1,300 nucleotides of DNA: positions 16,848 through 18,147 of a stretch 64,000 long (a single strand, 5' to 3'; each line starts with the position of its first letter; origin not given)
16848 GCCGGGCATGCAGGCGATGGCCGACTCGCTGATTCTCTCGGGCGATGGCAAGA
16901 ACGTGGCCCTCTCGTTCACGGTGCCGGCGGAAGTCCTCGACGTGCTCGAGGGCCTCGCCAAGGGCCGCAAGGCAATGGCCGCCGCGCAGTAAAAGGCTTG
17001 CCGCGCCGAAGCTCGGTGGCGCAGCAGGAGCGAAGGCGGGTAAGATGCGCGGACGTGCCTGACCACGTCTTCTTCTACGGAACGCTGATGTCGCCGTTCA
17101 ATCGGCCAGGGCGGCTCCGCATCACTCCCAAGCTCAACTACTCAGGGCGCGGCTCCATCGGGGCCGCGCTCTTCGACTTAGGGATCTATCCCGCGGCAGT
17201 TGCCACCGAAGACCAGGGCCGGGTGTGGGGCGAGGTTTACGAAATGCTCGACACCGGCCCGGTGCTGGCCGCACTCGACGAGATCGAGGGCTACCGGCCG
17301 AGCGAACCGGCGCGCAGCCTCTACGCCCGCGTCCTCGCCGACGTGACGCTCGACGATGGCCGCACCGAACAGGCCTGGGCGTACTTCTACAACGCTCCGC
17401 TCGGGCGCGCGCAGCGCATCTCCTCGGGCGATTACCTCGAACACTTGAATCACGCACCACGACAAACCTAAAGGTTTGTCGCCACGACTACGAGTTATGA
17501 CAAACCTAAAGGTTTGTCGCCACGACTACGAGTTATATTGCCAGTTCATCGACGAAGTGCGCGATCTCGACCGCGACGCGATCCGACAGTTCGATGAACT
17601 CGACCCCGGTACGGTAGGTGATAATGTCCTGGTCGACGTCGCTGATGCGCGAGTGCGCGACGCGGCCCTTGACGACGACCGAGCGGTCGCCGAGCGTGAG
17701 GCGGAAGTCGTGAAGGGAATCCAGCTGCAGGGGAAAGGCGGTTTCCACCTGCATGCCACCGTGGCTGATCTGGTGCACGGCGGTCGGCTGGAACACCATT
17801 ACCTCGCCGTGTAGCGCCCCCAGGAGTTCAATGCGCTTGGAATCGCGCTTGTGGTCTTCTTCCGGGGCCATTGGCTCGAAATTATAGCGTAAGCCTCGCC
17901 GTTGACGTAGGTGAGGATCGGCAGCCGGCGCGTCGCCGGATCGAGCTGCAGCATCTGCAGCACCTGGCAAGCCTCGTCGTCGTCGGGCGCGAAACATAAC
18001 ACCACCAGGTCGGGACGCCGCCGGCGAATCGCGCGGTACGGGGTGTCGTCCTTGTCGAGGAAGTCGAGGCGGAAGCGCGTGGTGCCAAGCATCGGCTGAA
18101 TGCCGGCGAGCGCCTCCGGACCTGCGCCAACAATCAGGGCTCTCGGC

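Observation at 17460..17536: A 38-nt palindromic unit family sits exactly on stop codons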

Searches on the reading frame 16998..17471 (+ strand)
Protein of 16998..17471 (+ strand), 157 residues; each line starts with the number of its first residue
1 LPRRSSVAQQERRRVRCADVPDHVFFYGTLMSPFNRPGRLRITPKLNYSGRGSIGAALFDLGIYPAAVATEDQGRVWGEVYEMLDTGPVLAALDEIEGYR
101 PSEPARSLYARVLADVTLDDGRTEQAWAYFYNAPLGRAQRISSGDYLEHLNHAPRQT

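Call 30: search_protein_families(library=pfam, proteins=[window:16998-17471:+])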
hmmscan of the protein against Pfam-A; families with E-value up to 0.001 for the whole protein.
window:16998-17471:+ (157 aa): 1 family
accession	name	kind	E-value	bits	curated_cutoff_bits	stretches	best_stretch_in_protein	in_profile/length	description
PF06094.17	GGACT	-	2.9e-21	76.7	22.8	1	24-147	1-119/120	Gamma-glutamyl cyclotransferase, AIG2-like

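Call 63: find_homologous_proteins(query=window:16998-17468:+, max_evalue=1e-20)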
Query window:16998-17468:+ (157 aa): 6498 proteins with E <= 1e-20 among 6702 candidates; the best 120 are listed.
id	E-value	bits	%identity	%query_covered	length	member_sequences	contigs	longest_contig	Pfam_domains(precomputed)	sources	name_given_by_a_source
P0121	1.3e-78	280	91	85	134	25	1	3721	PF06094.18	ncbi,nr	ncbi:MAG: gamma-glutamylcyclotransferase family protein [Acidobacteriota bacterium]|nr:gamma-glutamy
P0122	2.0e-71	257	80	91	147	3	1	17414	PF06094.18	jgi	jgi:gamma-glutamylcyclotransferase (GGCT)/AIG2-like uncharacterized protein YtfP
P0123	5.9e-69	249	82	88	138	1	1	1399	PF06094.18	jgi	-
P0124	9.4e-69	248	83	84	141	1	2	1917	PF06094.18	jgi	-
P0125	3.4e-68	246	83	84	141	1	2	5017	PF06094.18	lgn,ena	-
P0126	5.9e-68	246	81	87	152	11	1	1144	PF06094.18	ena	-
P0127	5.3e-67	242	83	84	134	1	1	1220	PF06094.18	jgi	jgi:gamma-glutamylcyclotransferase (GGCT)/AIG2-like uncharacterized protein YtfP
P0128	9.1e-67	242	82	83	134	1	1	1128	PF06094.18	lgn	-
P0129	1.0e-66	242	81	84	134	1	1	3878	PF06094.18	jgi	jgi:gamma-glutamylcyclotransferase (GGCT)/AIG2-like uncharacterized protein YtfP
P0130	1.2e-66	241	81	85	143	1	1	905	PF06094.18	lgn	-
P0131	2.4e-66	240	78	88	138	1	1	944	PF06094.18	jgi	-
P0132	3.4e-66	240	82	83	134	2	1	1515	PF06094.18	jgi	jgi:gamma-glutamylcyclotransferase (GGCT)/AIG2-like uncharacterized protein YtfP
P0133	3.7e-66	240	77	88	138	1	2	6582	PF06094.18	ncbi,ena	-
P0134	3.8e-66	240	80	84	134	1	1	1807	PF06094.18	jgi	jgi:gamma-glutamylcyclotransferase (GGCT)/AIG2-like uncharacterized protein YtfP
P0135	3.8e-66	240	80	84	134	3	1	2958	PF06094.18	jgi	-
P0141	9.7e-66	238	81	84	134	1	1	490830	PF06094.18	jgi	jgi:gamma-glutamylcyclotransferase (GGCT)/AIG2-like uncharacterized protein YtfP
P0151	3.0e-65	237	81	84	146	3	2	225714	PF06094.18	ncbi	ncbi:MAG: gamma-glutamylcyclotransferase [Vicinamibacterales bacterium]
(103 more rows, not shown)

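Call 65: find_encoding_contigs(protein=P0133, flank=1500, max_places=2)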
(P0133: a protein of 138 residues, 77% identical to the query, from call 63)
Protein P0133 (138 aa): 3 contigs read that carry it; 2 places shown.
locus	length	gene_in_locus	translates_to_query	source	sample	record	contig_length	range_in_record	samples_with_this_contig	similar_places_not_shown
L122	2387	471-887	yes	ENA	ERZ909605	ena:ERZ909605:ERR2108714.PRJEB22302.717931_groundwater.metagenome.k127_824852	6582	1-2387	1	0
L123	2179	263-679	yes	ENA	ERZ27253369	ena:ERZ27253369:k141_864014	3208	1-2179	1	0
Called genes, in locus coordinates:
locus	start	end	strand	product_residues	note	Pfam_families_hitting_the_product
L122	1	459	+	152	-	?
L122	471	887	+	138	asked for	PF06094:GGACT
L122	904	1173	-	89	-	PF07238:PilZ (weak)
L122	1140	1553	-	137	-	-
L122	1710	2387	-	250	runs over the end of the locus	PF13424:TPR_12 (faint), PF00515:TPR_1 (faint), PF07719:TPR_2 (faint), PF13181:TPR_8 (faint), PF13414:TPR_11 (weak), PF13432:TPR_16, PF13414:TPR_11 (weak), PF14559:TPR_19 (weak), +2 more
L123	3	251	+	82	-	?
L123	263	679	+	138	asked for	PF06094:GGACT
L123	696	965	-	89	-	PF07238:PilZ (weak)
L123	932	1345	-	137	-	-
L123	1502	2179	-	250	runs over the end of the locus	PF13424:TPR_12 (faint), PF00515:TPR_1 (faint), PF07719:TPR_2 (faint), PF13181:TPR_8 (faint), PF13414:TPR_11 (weak), PF13432:TPR_16, PF13414:TPR_11 (weak), PF14559:TPR_19 (weak), +2 more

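Call 66: find_encoding_contigs(protein=P0151, flank=1500, max_places=2)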
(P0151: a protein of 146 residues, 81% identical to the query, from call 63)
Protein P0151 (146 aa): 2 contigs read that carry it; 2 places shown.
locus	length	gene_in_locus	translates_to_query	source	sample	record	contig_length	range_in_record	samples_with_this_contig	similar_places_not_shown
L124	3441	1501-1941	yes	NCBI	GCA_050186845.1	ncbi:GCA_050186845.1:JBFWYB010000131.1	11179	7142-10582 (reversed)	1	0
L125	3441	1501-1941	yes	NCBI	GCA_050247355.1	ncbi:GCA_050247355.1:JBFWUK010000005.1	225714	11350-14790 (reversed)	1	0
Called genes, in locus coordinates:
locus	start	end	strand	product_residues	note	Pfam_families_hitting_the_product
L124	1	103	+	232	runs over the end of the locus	?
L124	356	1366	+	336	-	PF11832:DUF3352 (weak)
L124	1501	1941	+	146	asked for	PF06094:GGACT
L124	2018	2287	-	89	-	PF07238:PilZ (weak)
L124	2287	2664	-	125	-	-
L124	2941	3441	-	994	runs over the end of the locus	PF02369:Big_1 (faint), PF13620:CarboxypepD_reg, PF25183:OMP_b-brl_4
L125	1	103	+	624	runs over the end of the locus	-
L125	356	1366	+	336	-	PF11832:DUF3352 (weak)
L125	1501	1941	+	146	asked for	PF06094:GGACT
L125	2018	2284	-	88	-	PF07238:PilZ (weak)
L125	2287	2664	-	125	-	-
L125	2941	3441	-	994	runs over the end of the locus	PF02369:Big_1 (faint), PF13620:CarboxypepD_reg, PF25183:OMP_b-brl_4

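Call 67: find_encoding_contigs(protein=P0141, flank=1500, max_places=2)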
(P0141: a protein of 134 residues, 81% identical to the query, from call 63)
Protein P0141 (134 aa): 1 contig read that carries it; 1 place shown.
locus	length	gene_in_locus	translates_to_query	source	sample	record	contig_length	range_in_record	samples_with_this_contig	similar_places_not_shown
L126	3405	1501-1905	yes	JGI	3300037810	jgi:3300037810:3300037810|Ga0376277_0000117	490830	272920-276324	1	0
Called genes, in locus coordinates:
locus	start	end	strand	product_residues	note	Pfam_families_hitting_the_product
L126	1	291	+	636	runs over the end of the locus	-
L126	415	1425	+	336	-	PF11832:DUF3352 (weak)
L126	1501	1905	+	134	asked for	PF06094:GGACT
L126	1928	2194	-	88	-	PF07238:PilZ (weak)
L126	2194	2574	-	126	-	-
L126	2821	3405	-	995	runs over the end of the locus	PF13620:CarboxypepD_reg, PF25183:OMP_b-brl_4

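Call 68: find_encoding_contigs(protein=P0121, flank=1500, max_places=2)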
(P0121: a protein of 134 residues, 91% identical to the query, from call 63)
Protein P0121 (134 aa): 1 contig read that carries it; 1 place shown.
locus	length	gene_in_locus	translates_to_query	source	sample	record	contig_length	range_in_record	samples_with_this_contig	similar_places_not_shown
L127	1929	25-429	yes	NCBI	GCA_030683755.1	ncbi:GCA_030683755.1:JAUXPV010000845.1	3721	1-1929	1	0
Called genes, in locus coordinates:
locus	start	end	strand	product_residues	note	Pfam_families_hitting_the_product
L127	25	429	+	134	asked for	PF06094:GGACT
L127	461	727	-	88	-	PF07238:PilZ (weak)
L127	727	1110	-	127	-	-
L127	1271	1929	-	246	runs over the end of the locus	PF13424:TPR_12 (faint), PF00515:TPR_1 (faint), PF07719:TPR_2 (faint), PF13181:TPR_8 (faint), PF14559:TPR_19 (weak), PF13432:TPR_16, PF13414:TPR_11 (weak), PF14559:TPR_19 (weak), +1 more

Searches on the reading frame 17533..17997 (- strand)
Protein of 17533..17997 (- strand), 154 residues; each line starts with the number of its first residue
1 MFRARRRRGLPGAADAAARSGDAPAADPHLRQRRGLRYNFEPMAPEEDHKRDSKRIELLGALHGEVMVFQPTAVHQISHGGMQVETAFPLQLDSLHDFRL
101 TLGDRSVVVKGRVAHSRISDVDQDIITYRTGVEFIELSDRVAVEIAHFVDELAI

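Call 30: search_protein_families(library=pfam, proteins=[window:17533-17997:-])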
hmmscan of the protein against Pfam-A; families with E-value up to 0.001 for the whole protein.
window:17533-17997:- (154 aa): 1 family
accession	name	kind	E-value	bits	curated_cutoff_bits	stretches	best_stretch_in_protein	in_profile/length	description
PF07238.19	PilZ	-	7.8e-07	29.8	22.5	1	73-149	26-100/102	PilZ domain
